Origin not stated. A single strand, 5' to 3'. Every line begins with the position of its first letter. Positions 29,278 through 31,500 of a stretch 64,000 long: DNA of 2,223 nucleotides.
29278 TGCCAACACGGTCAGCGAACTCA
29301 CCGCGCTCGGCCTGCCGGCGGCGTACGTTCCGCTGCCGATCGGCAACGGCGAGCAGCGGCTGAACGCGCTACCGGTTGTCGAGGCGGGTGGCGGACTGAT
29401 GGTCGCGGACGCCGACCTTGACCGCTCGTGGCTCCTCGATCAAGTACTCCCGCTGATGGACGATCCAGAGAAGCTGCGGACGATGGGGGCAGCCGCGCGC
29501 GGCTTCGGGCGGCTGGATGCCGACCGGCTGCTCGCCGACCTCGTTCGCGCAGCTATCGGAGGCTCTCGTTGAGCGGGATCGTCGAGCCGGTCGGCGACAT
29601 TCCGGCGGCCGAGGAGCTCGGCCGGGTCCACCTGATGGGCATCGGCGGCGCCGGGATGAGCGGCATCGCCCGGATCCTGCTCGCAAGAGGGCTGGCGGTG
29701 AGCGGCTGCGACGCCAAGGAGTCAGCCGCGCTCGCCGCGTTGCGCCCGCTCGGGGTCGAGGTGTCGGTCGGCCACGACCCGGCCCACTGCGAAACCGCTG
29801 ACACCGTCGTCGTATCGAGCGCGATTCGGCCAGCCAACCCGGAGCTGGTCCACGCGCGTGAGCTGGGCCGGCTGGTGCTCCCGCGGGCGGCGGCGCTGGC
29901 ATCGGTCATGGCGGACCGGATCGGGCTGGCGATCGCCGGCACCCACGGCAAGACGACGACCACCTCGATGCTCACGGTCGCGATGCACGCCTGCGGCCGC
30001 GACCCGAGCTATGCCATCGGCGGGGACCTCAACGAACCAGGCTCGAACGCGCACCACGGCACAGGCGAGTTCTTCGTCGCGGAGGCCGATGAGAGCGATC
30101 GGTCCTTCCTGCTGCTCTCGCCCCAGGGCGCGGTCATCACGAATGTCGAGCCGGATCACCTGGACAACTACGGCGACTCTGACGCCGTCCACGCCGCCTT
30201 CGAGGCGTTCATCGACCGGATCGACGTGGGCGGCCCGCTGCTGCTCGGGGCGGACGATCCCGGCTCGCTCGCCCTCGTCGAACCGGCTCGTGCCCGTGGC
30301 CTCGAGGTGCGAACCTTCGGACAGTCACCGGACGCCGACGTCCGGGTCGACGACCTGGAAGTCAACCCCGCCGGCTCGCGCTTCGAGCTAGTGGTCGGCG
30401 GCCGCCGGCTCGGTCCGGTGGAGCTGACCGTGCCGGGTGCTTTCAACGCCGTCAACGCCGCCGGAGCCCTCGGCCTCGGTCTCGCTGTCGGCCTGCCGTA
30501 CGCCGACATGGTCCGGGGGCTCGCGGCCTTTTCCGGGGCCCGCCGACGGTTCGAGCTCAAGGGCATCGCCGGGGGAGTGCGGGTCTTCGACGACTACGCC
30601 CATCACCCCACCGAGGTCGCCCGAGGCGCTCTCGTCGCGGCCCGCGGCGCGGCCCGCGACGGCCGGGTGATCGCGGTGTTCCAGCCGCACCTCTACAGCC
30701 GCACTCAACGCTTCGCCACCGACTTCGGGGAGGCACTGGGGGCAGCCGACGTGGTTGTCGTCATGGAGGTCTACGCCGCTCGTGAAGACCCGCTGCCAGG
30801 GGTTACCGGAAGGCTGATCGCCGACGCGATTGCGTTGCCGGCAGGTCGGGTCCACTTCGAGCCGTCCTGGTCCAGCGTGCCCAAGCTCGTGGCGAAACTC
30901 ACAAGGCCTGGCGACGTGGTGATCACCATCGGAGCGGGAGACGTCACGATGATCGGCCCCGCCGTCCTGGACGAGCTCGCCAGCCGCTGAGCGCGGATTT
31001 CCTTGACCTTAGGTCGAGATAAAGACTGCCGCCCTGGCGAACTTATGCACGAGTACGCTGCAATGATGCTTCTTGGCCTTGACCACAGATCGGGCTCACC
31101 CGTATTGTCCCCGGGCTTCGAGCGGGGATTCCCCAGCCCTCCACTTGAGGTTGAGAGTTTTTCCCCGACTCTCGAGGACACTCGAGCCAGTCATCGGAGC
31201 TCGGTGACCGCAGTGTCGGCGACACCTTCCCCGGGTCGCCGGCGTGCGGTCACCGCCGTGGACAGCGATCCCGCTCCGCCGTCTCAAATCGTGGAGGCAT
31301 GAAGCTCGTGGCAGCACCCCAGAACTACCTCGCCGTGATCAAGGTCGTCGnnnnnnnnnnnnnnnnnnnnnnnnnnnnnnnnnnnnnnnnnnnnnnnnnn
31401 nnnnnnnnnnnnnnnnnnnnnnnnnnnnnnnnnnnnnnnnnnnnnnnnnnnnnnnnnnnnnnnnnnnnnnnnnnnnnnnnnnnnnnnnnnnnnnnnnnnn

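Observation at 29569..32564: The dcw cluster lacks ftsQ: murC is followed by a 308-nt non-coding leader and then ftsZ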

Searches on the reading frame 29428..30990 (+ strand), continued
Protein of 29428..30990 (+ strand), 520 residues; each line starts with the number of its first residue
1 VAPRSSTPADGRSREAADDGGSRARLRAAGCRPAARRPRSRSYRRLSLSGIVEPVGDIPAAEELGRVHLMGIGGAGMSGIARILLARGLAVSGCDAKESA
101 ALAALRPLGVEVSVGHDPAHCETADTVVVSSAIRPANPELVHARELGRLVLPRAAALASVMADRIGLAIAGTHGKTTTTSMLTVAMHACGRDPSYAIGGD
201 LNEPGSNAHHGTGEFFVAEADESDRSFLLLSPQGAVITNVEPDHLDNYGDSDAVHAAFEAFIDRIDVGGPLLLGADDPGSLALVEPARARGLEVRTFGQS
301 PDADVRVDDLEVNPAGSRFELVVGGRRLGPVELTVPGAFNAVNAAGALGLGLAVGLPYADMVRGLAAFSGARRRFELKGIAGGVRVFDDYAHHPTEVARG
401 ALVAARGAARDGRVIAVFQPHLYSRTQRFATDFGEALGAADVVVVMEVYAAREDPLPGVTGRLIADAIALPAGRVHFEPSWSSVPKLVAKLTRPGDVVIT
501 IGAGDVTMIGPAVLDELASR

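Call 54: find_encoding_contigs(protein=P0298, flank=6000, max_places=2)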
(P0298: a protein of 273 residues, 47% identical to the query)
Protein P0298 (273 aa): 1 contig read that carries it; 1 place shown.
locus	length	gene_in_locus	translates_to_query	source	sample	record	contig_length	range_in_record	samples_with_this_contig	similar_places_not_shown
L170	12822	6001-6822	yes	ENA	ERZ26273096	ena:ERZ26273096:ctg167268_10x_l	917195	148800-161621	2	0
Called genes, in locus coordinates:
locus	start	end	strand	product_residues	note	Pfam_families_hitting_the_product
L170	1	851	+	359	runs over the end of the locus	PF00953:Glycos_transf_4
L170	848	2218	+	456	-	PF21799:MurD-like_N (weak), PF08245:Mur_ligase_M, PF02875:Mur_ligase_C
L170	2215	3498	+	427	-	PF01098:FTSW_RODA_SPOVE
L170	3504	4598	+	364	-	PF03033:Glyco_transf_28, PF04101:Glyco_tran_28_C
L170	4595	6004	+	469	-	PF01225:Mur_ligase, PF08245:Mur_ligase_M, PF02875:Mur_ligase_C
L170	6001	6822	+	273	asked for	PF08478:POTRA_1, PF03799:FtsQ_DivIB_C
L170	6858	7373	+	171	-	PF04978:MST, PF12867:DinB_2 (weak)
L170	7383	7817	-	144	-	PF12802:MarR_2, PF01047:MarR (weak)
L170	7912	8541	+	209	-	PF13483:Lactamase_B_3, PF12706:Lactamase_B_2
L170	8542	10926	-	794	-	-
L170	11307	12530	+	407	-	PF00091:Tubulin, PF12327:FtsZ_C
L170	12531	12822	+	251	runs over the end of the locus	PF02578:Cu-oxidase_4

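Call 62: find_encoding_contigs(protein=P0248, flank=5000, max_places=2)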
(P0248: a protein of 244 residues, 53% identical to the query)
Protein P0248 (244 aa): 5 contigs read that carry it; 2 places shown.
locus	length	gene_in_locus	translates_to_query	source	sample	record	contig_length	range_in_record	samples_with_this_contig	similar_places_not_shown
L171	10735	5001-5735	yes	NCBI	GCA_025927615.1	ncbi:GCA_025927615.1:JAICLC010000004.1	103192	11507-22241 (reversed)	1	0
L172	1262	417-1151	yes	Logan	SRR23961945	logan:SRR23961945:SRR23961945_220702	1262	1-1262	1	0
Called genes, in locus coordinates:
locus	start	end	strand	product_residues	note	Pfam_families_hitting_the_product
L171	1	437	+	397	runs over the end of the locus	PF01098:FTSW_RODA_SPOVE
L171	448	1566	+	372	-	PF03033:Glyco_transf_28, PF04101:Glyco_tran_28_C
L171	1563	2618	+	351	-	PF00571:CBS (faint), PF00483:NTP_transferase, PF12804:NTP_transf_3 (weak)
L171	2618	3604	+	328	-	PF01073:3Beta_HSD, PF01370:Epimerase, PF02719:Polysacc_synt_2, PF04321:RmlD_sub_bind, PF05368:NmrA, PF16363:GDP_Man_Dehyd, PF13460:NAD_binding_10, PF07993:NAD_binding_4, +1 more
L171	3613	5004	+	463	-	PF01225:Mur_ligase, PF21799:MurD-like_N (faint), PF08245:Mur_ligase_M, PF02875:Mur_ligase_C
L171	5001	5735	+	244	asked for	PF08478:POTRA_1, PF03799:FtsQ_DivIB_C (weak)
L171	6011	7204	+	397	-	PF00091:Tubulin, PF12327:FtsZ_C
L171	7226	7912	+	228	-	PF02578:Cu-oxidase_4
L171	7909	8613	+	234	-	PF01168:Ala_racemase_N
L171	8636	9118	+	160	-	PF04472:SepF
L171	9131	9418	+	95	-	PF02325:CCB3_YggT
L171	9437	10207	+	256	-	PF05103:DivIVA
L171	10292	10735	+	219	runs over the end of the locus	-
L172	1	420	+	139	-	?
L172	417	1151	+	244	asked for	PF08478:POTRA_1, PF03799:FtsQ_DivIB_C (weak)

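Call 63: find_encoding_contigs(protein=P0227, flank=5000, max_places=2)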
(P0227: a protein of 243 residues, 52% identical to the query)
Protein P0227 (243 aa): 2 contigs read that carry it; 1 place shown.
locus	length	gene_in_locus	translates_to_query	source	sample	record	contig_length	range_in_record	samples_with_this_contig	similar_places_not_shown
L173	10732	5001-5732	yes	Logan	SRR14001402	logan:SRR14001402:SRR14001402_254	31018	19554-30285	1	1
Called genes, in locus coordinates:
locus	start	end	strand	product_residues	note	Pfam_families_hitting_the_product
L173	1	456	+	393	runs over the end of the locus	PF01098:FTSW_RODA_SPOVE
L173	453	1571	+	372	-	PF03033:Glyco_transf_28, PF04101:Glyco_tran_28_C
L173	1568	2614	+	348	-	PF00571:CBS (faint), PF00483:NTP_transferase, PF12804:NTP_transf_3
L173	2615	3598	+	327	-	PF01073:3Beta_HSD, PF01370:Epimerase, PF02719:Polysacc_synt_2, PF04321:RmlD_sub_bind, PF05368:NmrA, PF16363:GDP_Man_Dehyd, PF13460:NAD_binding_10, PF07993:NAD_binding_4, +1 more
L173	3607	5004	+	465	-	PF01225:Mur_ligase, PF08245:Mur_ligase_M, PF02875:Mur_ligase_C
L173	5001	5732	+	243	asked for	PF08478:POTRA_1, PF03799:FtsQ_DivIB_C (weak)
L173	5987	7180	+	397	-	PF00091:Tubulin, PF12327:FtsZ_C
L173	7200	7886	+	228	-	PF02578:Cu-oxidase_4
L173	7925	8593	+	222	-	PF01168:Ala_racemase_N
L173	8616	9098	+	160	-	PF04472:SepF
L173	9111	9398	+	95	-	PF02325:CCB3_YggT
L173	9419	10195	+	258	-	PF05103:DivIVA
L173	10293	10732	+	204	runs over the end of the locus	-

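Call 87: find_encoding_contigs(protein=P0224, flank=5000, max_places=2)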
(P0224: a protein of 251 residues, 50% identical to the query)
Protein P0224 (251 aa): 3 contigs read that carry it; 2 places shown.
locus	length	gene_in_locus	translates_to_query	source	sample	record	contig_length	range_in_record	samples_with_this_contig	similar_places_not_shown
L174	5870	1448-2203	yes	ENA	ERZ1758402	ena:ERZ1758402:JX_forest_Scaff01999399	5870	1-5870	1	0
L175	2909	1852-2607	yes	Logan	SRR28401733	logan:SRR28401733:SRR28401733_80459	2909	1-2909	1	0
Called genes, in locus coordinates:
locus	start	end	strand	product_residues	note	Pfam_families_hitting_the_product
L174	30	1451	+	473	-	PF01225:Mur_ligase, PF08245:Mur_ligase_M, PF02875:Mur_ligase_C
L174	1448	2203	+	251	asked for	PF08478:POTRA_1, PF03799:FtsQ_DivIB_C (weak)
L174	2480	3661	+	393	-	PF00091:Tubulin, PF12327:FtsZ_C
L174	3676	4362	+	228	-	PF02578:Cu-oxidase_4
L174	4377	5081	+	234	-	PF01168:Ala_racemase_N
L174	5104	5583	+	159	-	PF04472:SepF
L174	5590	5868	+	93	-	?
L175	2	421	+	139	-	?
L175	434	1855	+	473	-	PF01225:Mur_ligase, PF08245:Mur_ligase_M, PF02875:Mur_ligase_C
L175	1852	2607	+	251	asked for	PF08478:POTRA_1, PF03799:FtsQ_DivIB_C (weak)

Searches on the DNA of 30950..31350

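Call 50: search_rna_families(source=window, start=30950, end=31350, threshold=evalue, max_evalue=10)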
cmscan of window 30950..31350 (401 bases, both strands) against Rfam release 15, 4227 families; matches with E-value up to 10: 5.
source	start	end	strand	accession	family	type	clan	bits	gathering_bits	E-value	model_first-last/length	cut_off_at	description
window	31192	31265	+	RF04162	MIR9662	Gene; miRNA;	-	23.5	80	0.11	1-100/100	no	MIR9662 microRNA precursor family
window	31202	31255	+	RF03878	mir-B6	Gene; miRNA;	-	17.7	89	9.8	1-83/83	no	mir-B6 microRNA precursor family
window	31203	31253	-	RF03196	mir-6790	Gene; miRNA;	-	15.7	78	2.5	1-63/63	no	mir-6790 microRNA precursor family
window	30986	31070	+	RF01839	eeev_FSE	Cis-reg; frameshift_element;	-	13.4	80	5.4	1-73/73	no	eastern equine encephalitis ribosomal frameshift element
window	30971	31153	+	RF01877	MIAT_exon5_3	Gene; lncRNA;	-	11.1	90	0.15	1-382/382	no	Myocardial infarction associated transcript exon 5 conserved region 3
